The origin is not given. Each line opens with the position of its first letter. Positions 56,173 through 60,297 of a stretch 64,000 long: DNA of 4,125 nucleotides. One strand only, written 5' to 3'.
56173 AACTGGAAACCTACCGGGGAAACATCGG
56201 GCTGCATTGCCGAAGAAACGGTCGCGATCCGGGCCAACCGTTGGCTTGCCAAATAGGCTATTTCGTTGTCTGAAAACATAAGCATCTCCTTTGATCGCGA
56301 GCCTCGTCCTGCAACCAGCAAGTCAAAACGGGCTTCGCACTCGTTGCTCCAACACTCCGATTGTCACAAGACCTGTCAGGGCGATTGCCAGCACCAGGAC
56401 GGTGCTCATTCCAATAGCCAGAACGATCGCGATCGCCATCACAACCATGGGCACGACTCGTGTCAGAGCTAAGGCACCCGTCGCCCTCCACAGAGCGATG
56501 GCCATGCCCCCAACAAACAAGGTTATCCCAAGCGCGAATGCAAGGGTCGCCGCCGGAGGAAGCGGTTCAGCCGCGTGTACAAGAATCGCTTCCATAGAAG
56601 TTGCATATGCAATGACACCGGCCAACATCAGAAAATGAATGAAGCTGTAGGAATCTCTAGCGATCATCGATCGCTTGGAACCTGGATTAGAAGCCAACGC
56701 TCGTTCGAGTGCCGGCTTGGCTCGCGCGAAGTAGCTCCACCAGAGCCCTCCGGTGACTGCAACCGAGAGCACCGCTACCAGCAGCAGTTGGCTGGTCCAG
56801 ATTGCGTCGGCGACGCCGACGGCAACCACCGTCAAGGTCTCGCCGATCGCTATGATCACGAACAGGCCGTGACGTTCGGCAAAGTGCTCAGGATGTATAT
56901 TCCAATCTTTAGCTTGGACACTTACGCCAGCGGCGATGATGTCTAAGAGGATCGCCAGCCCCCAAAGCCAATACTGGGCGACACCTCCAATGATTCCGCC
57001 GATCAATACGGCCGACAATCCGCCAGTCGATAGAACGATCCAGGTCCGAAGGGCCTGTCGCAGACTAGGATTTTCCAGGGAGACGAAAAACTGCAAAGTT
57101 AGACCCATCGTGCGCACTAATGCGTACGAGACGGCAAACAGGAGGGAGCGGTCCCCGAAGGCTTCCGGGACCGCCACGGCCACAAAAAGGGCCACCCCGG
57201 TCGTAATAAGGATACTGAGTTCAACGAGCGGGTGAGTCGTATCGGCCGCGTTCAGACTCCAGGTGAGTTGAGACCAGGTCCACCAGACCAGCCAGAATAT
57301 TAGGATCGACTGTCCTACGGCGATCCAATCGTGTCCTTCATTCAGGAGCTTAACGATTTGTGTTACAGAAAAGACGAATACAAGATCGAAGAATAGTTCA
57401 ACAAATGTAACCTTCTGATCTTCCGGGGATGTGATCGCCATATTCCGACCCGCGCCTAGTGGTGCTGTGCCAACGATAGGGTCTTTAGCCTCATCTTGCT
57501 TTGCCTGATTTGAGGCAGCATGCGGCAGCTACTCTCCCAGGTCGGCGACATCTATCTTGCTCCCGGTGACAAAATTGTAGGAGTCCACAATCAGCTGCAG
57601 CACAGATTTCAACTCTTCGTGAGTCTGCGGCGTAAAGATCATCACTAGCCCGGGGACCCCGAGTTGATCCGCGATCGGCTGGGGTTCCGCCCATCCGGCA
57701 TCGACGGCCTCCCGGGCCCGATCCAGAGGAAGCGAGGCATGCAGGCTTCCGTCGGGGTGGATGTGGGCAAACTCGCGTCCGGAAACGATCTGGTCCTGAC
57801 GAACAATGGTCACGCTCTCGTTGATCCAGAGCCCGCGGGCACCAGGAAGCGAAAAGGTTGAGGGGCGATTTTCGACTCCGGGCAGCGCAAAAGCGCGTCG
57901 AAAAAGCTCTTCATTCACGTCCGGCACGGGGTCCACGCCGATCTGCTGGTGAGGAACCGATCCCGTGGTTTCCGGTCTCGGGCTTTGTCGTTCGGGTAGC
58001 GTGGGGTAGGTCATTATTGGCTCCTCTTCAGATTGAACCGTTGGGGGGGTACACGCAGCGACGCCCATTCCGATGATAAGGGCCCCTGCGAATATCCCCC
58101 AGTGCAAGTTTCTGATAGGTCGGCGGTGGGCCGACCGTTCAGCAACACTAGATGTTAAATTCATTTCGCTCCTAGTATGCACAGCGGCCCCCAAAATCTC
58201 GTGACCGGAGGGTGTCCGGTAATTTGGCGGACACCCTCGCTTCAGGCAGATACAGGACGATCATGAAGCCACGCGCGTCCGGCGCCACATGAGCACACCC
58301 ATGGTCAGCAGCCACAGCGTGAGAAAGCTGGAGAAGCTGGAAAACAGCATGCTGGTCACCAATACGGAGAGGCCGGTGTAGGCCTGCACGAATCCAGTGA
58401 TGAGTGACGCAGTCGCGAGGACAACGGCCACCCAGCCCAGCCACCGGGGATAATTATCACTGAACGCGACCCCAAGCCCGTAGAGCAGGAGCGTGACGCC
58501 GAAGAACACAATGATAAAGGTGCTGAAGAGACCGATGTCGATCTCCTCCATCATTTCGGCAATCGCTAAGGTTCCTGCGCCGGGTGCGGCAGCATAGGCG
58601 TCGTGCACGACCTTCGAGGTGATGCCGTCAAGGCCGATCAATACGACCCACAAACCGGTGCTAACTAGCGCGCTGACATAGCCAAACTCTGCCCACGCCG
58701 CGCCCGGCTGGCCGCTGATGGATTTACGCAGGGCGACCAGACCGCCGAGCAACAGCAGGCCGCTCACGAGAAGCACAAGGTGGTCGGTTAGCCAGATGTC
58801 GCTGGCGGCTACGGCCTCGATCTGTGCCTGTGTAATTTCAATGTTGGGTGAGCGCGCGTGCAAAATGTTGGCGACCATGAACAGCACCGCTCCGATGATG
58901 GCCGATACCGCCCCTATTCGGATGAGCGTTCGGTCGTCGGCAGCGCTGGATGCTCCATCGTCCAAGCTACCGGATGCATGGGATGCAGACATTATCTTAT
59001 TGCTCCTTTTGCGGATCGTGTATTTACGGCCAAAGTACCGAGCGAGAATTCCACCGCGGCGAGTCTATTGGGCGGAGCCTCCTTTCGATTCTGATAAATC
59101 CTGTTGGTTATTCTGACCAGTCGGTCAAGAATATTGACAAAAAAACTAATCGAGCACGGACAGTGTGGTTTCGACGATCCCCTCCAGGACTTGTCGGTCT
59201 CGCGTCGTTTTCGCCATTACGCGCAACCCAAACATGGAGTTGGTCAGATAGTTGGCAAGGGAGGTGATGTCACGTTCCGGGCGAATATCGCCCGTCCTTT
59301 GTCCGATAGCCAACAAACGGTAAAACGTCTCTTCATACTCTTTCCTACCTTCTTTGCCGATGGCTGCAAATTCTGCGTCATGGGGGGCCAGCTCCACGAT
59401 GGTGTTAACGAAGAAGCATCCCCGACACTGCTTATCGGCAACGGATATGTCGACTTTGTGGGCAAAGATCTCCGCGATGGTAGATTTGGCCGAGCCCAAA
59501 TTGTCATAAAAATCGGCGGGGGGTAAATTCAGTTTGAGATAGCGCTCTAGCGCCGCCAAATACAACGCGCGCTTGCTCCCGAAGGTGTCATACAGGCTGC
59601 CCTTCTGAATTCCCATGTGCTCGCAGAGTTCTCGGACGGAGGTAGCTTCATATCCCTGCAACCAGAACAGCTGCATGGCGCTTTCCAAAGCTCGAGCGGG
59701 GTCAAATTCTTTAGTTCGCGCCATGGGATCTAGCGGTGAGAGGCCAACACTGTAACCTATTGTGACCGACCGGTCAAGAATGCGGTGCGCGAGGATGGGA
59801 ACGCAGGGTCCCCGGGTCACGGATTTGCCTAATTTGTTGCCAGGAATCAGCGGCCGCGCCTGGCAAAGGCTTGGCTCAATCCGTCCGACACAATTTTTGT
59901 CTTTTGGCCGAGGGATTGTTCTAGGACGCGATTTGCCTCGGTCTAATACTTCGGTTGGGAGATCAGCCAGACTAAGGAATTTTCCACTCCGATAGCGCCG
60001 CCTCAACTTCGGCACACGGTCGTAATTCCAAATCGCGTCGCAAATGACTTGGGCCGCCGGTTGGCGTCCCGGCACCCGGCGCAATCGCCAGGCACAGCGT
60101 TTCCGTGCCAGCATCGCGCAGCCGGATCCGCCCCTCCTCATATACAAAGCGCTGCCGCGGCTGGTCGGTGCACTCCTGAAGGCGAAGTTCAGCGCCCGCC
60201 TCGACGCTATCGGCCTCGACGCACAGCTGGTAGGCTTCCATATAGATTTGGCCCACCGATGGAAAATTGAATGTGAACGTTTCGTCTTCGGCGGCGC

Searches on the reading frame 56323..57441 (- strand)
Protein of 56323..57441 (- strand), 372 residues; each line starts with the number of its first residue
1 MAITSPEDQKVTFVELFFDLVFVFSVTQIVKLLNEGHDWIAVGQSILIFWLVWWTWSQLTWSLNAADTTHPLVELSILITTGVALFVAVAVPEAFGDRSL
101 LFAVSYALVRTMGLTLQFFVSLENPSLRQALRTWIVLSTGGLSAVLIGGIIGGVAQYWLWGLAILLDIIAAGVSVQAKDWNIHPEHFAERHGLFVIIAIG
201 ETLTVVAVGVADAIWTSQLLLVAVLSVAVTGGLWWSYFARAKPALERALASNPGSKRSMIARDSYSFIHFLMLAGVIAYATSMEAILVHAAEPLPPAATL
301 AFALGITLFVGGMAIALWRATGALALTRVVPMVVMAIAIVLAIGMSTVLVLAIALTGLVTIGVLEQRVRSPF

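Call 49: search_protein_families(library=pfam, proteins=[window:56323-57441:-], max_evalue=0.001)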
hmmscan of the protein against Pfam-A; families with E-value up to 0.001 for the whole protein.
window:56323-57441:- (372 aa): 1 family
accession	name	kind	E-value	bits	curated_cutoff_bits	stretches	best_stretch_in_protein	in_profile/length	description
PF06772.16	LtrA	-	4.9e-76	256.7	31.9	1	10-360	1-353/356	Bacterial low temperature requirement A protein (LtrA)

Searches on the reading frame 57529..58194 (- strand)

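Call 49: search_protein_families(library=pfam, proteins=[window:57529-58194:-], max_evalue=0.001)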
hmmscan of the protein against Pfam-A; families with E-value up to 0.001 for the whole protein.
window:57529-58194:- (221 aa): 1 family
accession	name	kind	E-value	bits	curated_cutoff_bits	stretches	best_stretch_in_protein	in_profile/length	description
PF17648.7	Luciferase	-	3.7e-17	62.7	23.7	1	139-202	1-60/63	Luciferase domain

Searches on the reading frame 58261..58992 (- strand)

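Call 49: search_protein_families(library=pfam, proteins=[window:58261-58992:-], max_evalue=0.001)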
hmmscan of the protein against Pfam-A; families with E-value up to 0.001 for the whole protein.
window:58261-58992:- (243 aa): 1 family
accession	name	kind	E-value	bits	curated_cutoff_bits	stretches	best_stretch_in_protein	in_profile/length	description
PF14329.11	DUF4386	-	0.00083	19.8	27.6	1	160-232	135-210/210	Domain of unknown function (DUF4386)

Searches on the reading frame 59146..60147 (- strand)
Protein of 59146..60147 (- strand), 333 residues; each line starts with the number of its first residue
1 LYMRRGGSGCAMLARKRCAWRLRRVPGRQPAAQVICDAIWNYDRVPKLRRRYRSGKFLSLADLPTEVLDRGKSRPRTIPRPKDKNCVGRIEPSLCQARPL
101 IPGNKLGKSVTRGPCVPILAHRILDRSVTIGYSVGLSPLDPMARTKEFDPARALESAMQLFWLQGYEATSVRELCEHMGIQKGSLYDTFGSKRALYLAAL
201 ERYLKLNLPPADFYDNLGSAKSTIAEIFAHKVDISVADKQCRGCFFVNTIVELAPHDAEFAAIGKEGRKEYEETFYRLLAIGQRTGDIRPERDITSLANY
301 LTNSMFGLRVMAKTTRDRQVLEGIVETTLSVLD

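Call 49: search_protein_families(library=pfam, proteins=[window:59146-60147:-], max_evalue=0.001)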
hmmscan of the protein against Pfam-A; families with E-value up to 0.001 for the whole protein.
window:59146-60147:- (333 aa): 2 families
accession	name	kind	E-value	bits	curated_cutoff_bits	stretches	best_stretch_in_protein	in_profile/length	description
PF00440.29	TetR_N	-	2e-14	53.5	24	1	154-199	2-47/47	Bacterial regulatory proteins, tetR family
PF16925.10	TetR_C_13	-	2.8e-10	41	27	1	226-324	7-105/109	Tetracyclin repressor-like, C-terminal domain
